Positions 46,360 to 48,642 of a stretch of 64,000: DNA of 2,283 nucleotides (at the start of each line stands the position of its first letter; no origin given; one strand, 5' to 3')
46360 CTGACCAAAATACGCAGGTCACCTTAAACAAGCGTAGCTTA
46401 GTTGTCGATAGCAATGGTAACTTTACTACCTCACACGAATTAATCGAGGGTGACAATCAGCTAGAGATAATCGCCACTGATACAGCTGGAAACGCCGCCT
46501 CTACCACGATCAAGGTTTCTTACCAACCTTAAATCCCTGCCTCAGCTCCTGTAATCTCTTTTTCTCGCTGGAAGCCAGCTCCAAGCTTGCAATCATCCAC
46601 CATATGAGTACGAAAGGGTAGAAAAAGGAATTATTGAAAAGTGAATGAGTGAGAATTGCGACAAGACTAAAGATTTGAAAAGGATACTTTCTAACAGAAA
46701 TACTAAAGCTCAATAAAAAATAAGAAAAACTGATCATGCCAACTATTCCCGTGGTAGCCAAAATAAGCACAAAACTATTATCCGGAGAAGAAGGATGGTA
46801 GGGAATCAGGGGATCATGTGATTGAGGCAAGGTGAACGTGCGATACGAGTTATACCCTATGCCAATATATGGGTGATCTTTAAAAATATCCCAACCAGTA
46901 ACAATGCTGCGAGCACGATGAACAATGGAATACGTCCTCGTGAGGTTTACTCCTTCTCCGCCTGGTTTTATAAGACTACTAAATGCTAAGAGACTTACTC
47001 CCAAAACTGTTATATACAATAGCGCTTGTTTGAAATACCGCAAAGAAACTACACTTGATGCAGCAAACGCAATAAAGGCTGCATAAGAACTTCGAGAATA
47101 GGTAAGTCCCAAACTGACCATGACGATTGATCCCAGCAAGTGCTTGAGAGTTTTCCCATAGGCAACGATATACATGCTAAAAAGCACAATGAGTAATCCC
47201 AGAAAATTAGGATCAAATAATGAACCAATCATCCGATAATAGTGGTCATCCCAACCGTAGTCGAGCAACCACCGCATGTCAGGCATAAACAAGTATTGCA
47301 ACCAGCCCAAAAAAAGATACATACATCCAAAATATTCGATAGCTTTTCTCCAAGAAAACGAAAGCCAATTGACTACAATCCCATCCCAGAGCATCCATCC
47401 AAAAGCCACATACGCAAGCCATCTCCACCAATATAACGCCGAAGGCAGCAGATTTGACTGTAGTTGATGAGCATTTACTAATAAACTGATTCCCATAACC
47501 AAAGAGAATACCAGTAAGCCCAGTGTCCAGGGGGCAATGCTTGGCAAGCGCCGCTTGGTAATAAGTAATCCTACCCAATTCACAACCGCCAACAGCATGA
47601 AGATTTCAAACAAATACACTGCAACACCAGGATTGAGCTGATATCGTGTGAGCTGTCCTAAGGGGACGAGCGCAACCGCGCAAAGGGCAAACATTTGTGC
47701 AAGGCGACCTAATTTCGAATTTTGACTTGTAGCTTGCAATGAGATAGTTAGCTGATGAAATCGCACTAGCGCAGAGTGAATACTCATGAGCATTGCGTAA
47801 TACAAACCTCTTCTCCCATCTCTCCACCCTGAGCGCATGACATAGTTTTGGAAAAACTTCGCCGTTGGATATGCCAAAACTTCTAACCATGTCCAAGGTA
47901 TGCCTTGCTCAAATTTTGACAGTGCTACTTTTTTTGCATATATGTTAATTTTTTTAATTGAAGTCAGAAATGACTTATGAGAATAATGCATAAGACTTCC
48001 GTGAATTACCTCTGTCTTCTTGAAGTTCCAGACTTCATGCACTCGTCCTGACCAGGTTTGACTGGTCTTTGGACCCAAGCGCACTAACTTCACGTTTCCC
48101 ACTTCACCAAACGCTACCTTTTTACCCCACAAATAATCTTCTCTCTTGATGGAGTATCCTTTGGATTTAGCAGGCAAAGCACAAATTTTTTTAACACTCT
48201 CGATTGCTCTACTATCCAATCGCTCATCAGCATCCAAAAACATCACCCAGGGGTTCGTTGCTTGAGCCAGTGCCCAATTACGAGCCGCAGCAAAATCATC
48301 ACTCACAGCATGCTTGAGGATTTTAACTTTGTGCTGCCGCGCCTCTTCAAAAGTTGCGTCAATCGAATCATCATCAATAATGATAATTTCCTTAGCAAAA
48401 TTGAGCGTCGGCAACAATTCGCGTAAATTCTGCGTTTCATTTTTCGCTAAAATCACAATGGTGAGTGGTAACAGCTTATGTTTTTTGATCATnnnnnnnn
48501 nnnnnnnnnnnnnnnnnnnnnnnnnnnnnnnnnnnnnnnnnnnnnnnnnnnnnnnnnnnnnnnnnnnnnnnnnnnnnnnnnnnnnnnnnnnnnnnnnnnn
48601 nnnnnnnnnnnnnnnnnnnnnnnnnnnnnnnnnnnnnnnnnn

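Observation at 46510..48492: GT2 glycosyltransferase fused to a Wzy/O-antigen-ligase-like polytopic domain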

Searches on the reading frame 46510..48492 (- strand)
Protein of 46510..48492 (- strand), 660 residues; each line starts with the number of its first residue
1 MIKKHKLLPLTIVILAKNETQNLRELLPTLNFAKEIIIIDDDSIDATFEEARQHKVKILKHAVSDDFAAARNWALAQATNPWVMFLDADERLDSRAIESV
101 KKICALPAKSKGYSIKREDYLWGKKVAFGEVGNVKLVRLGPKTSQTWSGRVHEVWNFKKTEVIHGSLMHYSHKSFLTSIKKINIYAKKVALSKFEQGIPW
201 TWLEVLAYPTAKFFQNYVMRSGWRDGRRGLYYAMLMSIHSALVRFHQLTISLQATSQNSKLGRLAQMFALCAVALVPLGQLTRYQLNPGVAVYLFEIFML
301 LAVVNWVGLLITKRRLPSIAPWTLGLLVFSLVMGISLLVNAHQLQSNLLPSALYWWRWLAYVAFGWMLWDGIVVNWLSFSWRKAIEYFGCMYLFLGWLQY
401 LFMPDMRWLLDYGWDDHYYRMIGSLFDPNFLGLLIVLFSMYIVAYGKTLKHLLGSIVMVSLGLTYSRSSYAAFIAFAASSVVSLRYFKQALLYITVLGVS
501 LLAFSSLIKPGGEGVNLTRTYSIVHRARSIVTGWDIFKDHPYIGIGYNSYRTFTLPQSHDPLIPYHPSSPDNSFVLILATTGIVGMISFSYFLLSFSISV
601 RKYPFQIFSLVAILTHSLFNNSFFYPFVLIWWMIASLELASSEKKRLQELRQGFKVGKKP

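Call 3: search_protein_families(library=pfam, proteins=[window:46510-48492:-], max_evalue=1)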
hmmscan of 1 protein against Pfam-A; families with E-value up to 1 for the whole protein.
window:46510-48492:- (660 aa): 5 families
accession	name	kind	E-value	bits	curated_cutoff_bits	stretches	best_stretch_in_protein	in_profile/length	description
PF00535.33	Glycos_transf_2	-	2.6e-16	60.4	23.3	1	11-100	1-99/168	Glycosyl transferase family 2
PF04932.20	Wzy_C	-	2.4e-13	50.6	31.7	1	457-589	6-148/149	O-Antigen ligase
PF13704.12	Glyco_tranf_2_4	-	1.9e-05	25.5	27.5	1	32-96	17-88/98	Glycosyl transferase family 2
PF10111.15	Glyco_tranf_2_2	-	0.013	15.4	27.3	1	33-103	29-105/276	Glycosyltransferase like family 2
PF03452.20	Anp1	-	0.056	13.3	28.8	1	31-89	86-146/263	Anp1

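Call 4: search_protein_families(library=ncbifam, proteins=[window:46510-48492:-], max_evalue=1)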
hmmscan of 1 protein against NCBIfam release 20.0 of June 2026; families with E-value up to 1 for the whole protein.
window:46510-48492:- (660 aa): 14 families
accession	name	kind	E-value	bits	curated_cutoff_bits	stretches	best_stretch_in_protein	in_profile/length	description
TIGR04283.1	glyco_like_mftF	equivalog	1e-10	41.6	182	1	10-112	1-105/221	TIGR04283 family arsenosugar biosynthesis glycosyltransferase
TIGR03965.1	mycofact_glyco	equivalog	5.4e-09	35.4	280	1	10-91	76-166/467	mycofactocin biosynthesis glycosyltransferase MftF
TIGR04195.1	S_glycosyl_SunS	equivalog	1.8e-06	27.1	350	1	10-94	59-145/421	SunS family peptide S-glycosyltransferase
TIGR03937.1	PgaC_IcaA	equivalog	1.2e-05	24.5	422.3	1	6-98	43-144/407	poly-beta-1,6-N-acetyl-D-glucosamine synthase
NF007482.0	PRK10073.1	equivalog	4.3e-05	22.7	423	1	10-95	8-101/334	glycosyltransferase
NF041875.1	EPS_EpsD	equivalog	7.7e-05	22.2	370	1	12-95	3-95/325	exopolysaccharide biosynthesis glycosyltransferase EpsD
NF047683.1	TeichurnBiosyTuaG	equivalog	0.00013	21.7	400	1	34-96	36-103/252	teichuronic acid biosynthesis protein TuaG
TIGR04182.1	glyco_TIGR04182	equivalog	0.00022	20.7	325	1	11-98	3-91/293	S-layer glycoprotein N-glycosyltransferase AglJ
NF038302.1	EPS_HpsE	equivalog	0.001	18.1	300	1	17-97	10-104/307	hormogonium polysaccharide biosynthesis glycosyltransferase HpsE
NF050050.1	ProtGlycPglI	equivalog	0.0042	16.5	500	1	34-100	32-104/306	GalNAc(5)-diNAcBac-PP-undecaprenol beta-1,3-glucosyltransferase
NF010496.0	PRK13915.1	equivalog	0.093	11.8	262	1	21-61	44-91/307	glucosyl-3-phosphoglycerate synthase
NF053739.1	GlytfEpsEBac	equivalog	0.098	11.6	450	1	34-95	31-98/265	glycosyltransferase EpsE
NF058614.1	PPMAGASynPpgS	equivalog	0.1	12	370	1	12-70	4-63/226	polyprenyl-phospho-N-acetylgalactosaminyl synthase PpgS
NF041391.1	DPhHxTase_Halo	equivalog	0.12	11.4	375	1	35-93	26-82/213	dolichyl-phosphate hexose transferase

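Call 5: find_homologous_proteins(query=window:46510-48492:-, max_evalue=0.001)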
Query window:46510-48492:- (660 aa): 243 proteins with E <= 0.001 among 8000 candidates; the best 120 are listed.
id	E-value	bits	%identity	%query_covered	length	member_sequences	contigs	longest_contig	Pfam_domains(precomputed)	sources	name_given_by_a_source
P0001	0.0e+0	1437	97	99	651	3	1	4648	PF00535.33,PF04932.21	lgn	-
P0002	0.0e+0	1293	86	100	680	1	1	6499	PF00535.33,PF04932.21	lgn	-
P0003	0.0e+0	1067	71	98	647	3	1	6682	PF00535.33,PF04932.21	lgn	-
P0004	0.0e+0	1040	69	98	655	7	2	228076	PF00535.33,PF04932.21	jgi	jgi:glycosyltransferase involved in cell wall biosynthesis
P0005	5.2e-296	1002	66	97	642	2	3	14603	PF00535.33,PF04932.21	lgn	-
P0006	3.8e-276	936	62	97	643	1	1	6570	PF00535.33,PF04932.21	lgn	-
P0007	9.1e-146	505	41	98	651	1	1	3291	PF00535.33,PF04932.21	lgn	-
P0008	1.4e-142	495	42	96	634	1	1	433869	PF00535.33,PF04932.21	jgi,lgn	-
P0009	3.8e-139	483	41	95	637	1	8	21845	PF00535.33,PF04932.21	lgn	-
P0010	7.9e-130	452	40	96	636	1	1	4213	PF00535.33,PF04932.21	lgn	-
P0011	4.6e-125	437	40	93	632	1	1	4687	PF00535.33,PF04932.21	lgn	-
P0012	2.6e-124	434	38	95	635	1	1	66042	PF00535.33,PF04932.21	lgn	-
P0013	4.2e-124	434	38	97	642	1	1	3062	PF00535.33,PF04932.21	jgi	jgi:glycosyltransferase involved in cell wall biosynthesis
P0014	4.4e-122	427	40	94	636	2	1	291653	PF00535.33,PF04932.21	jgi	jgi:glycosyltransferase involved in cell wall biosynthesis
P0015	8.3e-122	426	39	95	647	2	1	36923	PF00535.33,PF04932.21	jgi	jgi:glycosyltransferase involved in cell wall biosynthesis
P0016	5.9e-119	417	39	93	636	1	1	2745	PF00535.33,PF04932.21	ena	-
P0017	1.0e-114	403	37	95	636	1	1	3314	PF00535.33,PF04932.21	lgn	-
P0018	1.1e-114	402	40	94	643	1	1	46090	PF00535.33,PF04932.21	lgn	-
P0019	1.6e-112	395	38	96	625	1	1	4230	PF00535.33,PF04932.21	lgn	-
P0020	7.7e-112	393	36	96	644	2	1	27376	PF00535.33,PF04932.21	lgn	-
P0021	5.0e-96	341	37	94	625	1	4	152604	PF00535.33,PF04932.21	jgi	jgi:glycosyltransferase involved in cell wall biosynthesis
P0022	4.2e-76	275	34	93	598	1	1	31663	PF00535.33,PF04932.21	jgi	jgi:glycosyltransferase involved in cell wall biosynthesis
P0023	5.7e-55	205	38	54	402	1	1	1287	PF04932.21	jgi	jgi:hypothetical protein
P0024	2.2e-39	154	35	54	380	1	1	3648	PF04932.21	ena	-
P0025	1.5e-37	148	31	56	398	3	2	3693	PF04932.21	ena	-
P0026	1.6e-37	147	37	50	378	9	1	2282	PF04932.21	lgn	-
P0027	3.5e-37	146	34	56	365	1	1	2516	PF04932.21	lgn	-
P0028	7.3e-37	145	37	50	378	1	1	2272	PF04932.21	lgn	-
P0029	2.8e-36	143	42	38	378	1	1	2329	PF04932.21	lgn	-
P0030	1.6e-35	141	35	49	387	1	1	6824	PF04932.21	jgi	jgi:O-antigen ligase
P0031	2.2e-35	140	30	58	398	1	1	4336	PF04932.21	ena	-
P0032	3.9e-35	140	33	55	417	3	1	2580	PF04932.21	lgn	-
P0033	8.6e-35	138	33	55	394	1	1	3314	PF04932.21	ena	-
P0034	1.1e-34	138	33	43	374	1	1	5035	PF04932.21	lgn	-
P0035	2.2e-34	137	31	55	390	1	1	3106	PF04932.21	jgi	jgi:O-antigen ligase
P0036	6.7e-34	136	35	54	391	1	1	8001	PF04932.21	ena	-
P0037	8.2e-34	135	33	56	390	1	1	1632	PF04932.21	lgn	-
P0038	1.1e-33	135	31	56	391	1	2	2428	PF04932.21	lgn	-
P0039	5.4e-33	133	32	55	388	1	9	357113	PF04932.21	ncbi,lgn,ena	-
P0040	1.7e-32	131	37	37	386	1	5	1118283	PF04932.21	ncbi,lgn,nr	ncbi:O-antigen ligase family protein [Candidatus Gottesmanbacteria bacterium]|nr:O-antigen ligase fa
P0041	4.8e-32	129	35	39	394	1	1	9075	PF04932.21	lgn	-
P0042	5.6e-32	129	32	54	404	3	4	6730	PF04932.21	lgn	-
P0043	3.3e-31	127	32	55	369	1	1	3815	PF04932.21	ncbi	-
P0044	3.9e-31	126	32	56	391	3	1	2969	PF04932.21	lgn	-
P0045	1.6e-30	124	31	55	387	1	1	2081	PF04932.21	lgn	-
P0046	7.8e-30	122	30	60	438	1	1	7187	PF04932.21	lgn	-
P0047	8.5e-30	122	32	57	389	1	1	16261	PF04932.21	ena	-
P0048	6.1e-28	116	30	54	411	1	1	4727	PF04932.21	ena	-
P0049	1.1e-26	112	30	56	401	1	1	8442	PF04932.21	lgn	-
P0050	2.0e-26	111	33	34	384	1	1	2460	PF00535.33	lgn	-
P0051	5.0e-26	109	30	55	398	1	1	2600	PF04932.21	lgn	-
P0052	1.5e-25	108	30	54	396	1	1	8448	PF04932.21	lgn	-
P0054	3.5e-25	107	30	36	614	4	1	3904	PF00534.27,PF13439.13,PF00535.33,PF13692.13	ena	-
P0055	5.8e-25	106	30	56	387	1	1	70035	PF04932.21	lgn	-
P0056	6.2e-25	106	27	54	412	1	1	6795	PF04932.21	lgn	-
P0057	2.4e-24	104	33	22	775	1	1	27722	PF10111.15,PF00535.33,PF07719.24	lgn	-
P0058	2.4e-24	104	31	54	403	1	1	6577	PF04932.21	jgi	jgi:hypothetical protein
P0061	5.4e-22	96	35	23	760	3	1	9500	PF13431.13,PF23914.2,PF10111.15,PF13414.13,PF23300.4,PF13428.13,PF00535.33,PF13374.13,PF14559.13,PF00515.35,PF12895.14,PF13424.13,PF13181.13,PF07719.24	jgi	jgi:glycosyltransferase involved in cell wall biosynthesis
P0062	6.8e-21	93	30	53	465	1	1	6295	PF04932.21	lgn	-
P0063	4.0e-20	90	39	13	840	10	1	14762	PF10111.15,PF00535.33,PF07719.24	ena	-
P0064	8.4e-20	89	31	49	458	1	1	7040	PF04932.21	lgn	-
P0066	2.3e-19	87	33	22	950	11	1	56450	PF13431.13,PF10111.15,PF00515.35,PF00535.33,PF07719.24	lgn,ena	-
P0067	3.1e-19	87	29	54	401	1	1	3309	PF04932.21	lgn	-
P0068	8.0e-19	86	36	16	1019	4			PF13431.13,PF10111.15,PF00515.35,PF13424.13,PF13432.13,PF13428.13,PF13181.13,PF00535.33,PF07719.24,PF13704.14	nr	nr:glycosyltransferase [Paenibacillus contaminans]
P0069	9.4e-19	85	36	16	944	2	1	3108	PF10111.15,PF13424.13,PF00535.33,PF07719.24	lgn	-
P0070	7.7e-18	82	39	13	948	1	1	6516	PF10111.15,PF13432.13,PF00535.33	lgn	-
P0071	1.1e-16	79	29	49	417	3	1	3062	PF04932.21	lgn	-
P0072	1.7e-16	78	39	16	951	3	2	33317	PF13431.13,PF10111.15,PF13641.13,PF13371.13,PF13181.13,PF00535.33,PF07719.24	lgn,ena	-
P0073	2.3e-16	78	43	13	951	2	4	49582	PF13431.13,PF10111.15,PF13371.13,PF00515.35,PF13181.13,PF00535.33,PF07719.24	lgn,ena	-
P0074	2.8e-16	77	40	13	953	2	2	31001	PF10111.15,PF00535.33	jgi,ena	jgi:Glycosyltransferases involved in cell wall biogenesis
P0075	1.2e-15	75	43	12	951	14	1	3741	PF13431.13,PF10111.15,PF13371.13,PF00515.35,PF13181.13,PF00535.33,PF07719.24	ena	-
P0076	1.5e-15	75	28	46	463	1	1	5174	PF04932.21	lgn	-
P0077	3.7e-14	70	34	22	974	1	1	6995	PF10111.15,PF13641.13,PF00515.35,PF13176.13,PF13428.13,PF00535.33,PF07719.24,PF02709.21,PF13374.13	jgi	jgi:GT2 family glycosyltransferase/tetratricopeptide (TPR) repeat protein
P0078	1.3e-12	65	26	35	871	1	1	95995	PF10111.15,PF13641.13,PF00535.33,PF01075.24,PF02709.21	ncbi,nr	ncbi:MAG: glycosyltransferase [Cyclobacteriaceae bacterium]|nr:glycosyltransferase [Cyclobacteriacea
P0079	9.1e-12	62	30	26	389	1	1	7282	PF13431.13,PF23914.2,PF10111.15,PF13414.13,PF13176.13,PF13428.13,PF00535.33,PF13374.13,PF14559.13,PF00515.35,PF13424.13,PF13432.13,PF13181.13,PF07719.24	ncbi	-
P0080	2.6e-11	61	25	33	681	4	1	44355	PF00535.33,PF04932.21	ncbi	ncbi:MAG: glycosyltransferase [Wenzhouxiangellaceae bacterium]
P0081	1.5e-10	58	37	17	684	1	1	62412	PF14559.13,PF13424.13,PF13432.13,PF13428.13,PF13181.13,PF00535.33,PF07719.24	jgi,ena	-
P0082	1.7e-10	58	44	13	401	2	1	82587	PF14559.13,PF00515.35,PF13424.13,PF13176.13,PF13432.13,PF13181.13,PF00535.33,PF07719.24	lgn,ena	-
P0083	1.7e-10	58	28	27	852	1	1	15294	PF14559.13,PF13632.13,PF13431.13,PF10111.15,PF13641.13,PF13424.13,PF13432.13,PF13428.13,PF13181.13,PF00535.33,PF07719.24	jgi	jgi:glycosyltransferase involved in cell wall biosynthesis/Flp pilus assembly protein TadD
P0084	2.0e-10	58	32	22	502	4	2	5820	PF14559.13,PF13428.13,PF13181.13,PF00535.33,PF07719.24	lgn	-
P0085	2.1e-10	58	45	13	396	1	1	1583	PF26725.1,PF00515.35,PF13424.13,PF13181.13,PF00535.33,PF07719.24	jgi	-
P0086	3.6e-10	57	40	14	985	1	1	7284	PF00535.33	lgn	-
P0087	3.9e-10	57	31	22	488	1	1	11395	PF01522.27,PF00535.33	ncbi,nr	ncbi:polysaccharide deacetylase family protein, partial [Candidatus Woesearchaeota archaeon]|nr:poly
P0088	6.3e-10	56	31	22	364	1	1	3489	PF13432.13,PF00535.33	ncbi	-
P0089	7.4e-10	56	28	35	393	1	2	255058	PF00535.33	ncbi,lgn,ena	-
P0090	9.7e-10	56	29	28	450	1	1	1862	PF14559.13,PF13432.13,PF00535.33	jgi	jgi:tetratricopeptide (TPR) repeat protein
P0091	1.2e-9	55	40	16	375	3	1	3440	PF25063.1,PF13431.13,PF23914.2,PF10111.15,PF13414.13,PF13176.13,PF13428.13,PF00535.33,PF13374.13,PF14559.13,PF00515.35,PF13424.13,PF13432.13,PF13181.13,PF07719.24,PF13174.13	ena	-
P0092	1.4e-9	55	38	15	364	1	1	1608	PF14559.13,PF13414.13,PF00535.33,PF07719.24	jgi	jgi:glycosyltransferase involved in cell wall biosynthesis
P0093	1.7e-9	55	43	13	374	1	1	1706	PF00535.33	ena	-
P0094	1.7e-9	55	30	23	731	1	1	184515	PF13431.13,PF13414.13,PF13176.13,PF09613.17,PF13428.13,PF00535.33,PF13374.13,PF07721.21,PF14559.13,PF24575.2,PF13371.13,PF00515.35,PF13424.13,PF13432.13,PF13181.13,PF07719.24,PF13174.13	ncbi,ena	-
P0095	2.0e-9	55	23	36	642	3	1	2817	PF00535.33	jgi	jgi:glycosyltransferase involved in cell wall biosynthesis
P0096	2.1e-9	55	27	34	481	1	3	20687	PF00535.33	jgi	jgi:glycosyl transferase family 2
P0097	2.4e-9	54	30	25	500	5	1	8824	PF14559.13,PF13431.13,PF00515.35,PF13424.13,PF13428.13,PF13181.13,PF00535.33,PF07719.24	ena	-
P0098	2.8e-9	54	34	22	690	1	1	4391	PF13431.13,PF23914.2,PF25062.2,PF13414.13,PF13176.13,PF13428.13,PF00535.33,PF25064.2,PF13374.13,PF07721.21,PF14559.13,PF24575.2,PF00515.35,PF12895.14,PF13424.13,PF13432.13,PF13181.13,PF07719.24,PF13174.13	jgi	jgi:tetratricopeptide (TPR) repeat protein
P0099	3.7e-9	54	33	27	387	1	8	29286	PF00515.35,PF13181.13,PF00535.33,PF07719.24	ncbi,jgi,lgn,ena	-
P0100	4.0e-9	54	38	16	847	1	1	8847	PF25068.3,PF00515.35,PF13181.13,PF00535.33,PF08241.19,PF07719.24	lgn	-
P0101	4.3e-9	54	43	15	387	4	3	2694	PF13424.13,PF13181.13,PF00535.33,PF07719.24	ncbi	-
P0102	4.7e-9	53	30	31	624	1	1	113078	PF14559.13,PF10111.15,PF00515.35,PF13424.13,PF13181.13,PF00535.33,PF07719.24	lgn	-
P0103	5.4e-9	53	34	22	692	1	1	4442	PF13431.13,PF23914.2,PF13414.13,PF13176.13,PF13428.13,PF00535.33,PF13374.13,PF14559.13,PF24575.2,PF00515.35,PF13424.13,PF13432.13,PF13181.13,PF07719.24,PF13174.13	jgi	jgi:tetratricopeptide (TPR) repeat protein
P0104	6.5e-9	53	45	15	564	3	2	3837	PF00515.35,PF12895.14,PF13428.13,PF00535.33,PF07719.24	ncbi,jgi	jgi:glycosyltransferase involved in cell wall biosynthesis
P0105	7.0e-9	53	44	14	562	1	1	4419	PF00515.35,PF12895.14,PF13428.13,PF13181.13,PF00535.33,PF07719.24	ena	-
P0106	7.3e-9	53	38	15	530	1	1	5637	PF13428.13,PF00535.33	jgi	jgi:tetratricopeptide (TPR) repeat protein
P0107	1.1e-8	52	44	14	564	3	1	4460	PF14559.13,PF00515.35,PF12895.14,PF13424.13,PF13428.13,PF13181.13,PF00535.33,PF07719.24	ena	-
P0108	1.2e-8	52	43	13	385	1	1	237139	PF14559.13,PF13371.13,PF00515.35,PF13424.13,PF13181.13,PF00535.33,PF07719.24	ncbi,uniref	ncbi:glycosyltransferase family 2 protein [Trichocoleus desertorum AS-A10]|uniref:glycosyltransferas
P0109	1.2e-8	52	43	12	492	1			PF13428.13,PF00535.33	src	-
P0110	1.3e-8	52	40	13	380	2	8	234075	PF13371.13,PF00515.35,PF13424.13,PF13181.13,PF00535.33,PF07719.24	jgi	jgi:tetratricopeptide (TPR) repeat protein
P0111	1.4e-8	52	31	20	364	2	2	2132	PF13432.13,PF00535.33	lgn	-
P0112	1.5e-8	52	34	22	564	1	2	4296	PF00515.35,PF12895.14,PF13432.13,PF13428.13,PF00535.33,PF07719.24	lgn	-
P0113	1.7e-8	52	34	22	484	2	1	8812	PF10111.15,PF13424.13,PF00535.33,PF07719.24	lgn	-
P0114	2.5e-8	51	28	33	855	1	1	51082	PF14559.13,PF10111.15,PF13641.13,PF00535.33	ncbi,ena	-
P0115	3.1e-8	51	39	15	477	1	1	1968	PF13431.13,PF13414.13,PF00515.35,PF13432.13,PF13428.13,PF13181.13,PF00535.33,PF07719.24,PF13174.13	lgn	-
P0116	3.2e-8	51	34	22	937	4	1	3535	PF14559.13,PF13432.13,PF13428.13,PF00535.33,PF07719.24,PF00067.28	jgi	jgi:cytochrome P450/cytochrome c-type biogenesis protein CcmH/NrfG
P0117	3.6e-8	50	44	14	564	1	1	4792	PF14559.13,PF12895.14,PF13428.13,PF13181.13,PF00535.33,PF07719.24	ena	-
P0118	4.0e-8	50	36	16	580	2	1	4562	PF14559.13,PF13431.13,PF00515.35,PF13424.13,PF13432.13,PF13181.13,PF00535.33,PF07719.24,PF13174.13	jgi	jgi:glycosyltransferase involved in cell wall biosynthesis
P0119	4.3e-8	50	46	14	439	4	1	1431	PF00535.33,PF07719.24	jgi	-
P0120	4.5e-8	50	33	16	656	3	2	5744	PF13431.13,PF25062.2,PF10111.15,PF13414.13,PF13428.13,PF00535.33,PF14559.13,PF00515.35,PF12895.14,PF13424.13,PF13432.13,PF13181.13,PF07719.24,PF13174.13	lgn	-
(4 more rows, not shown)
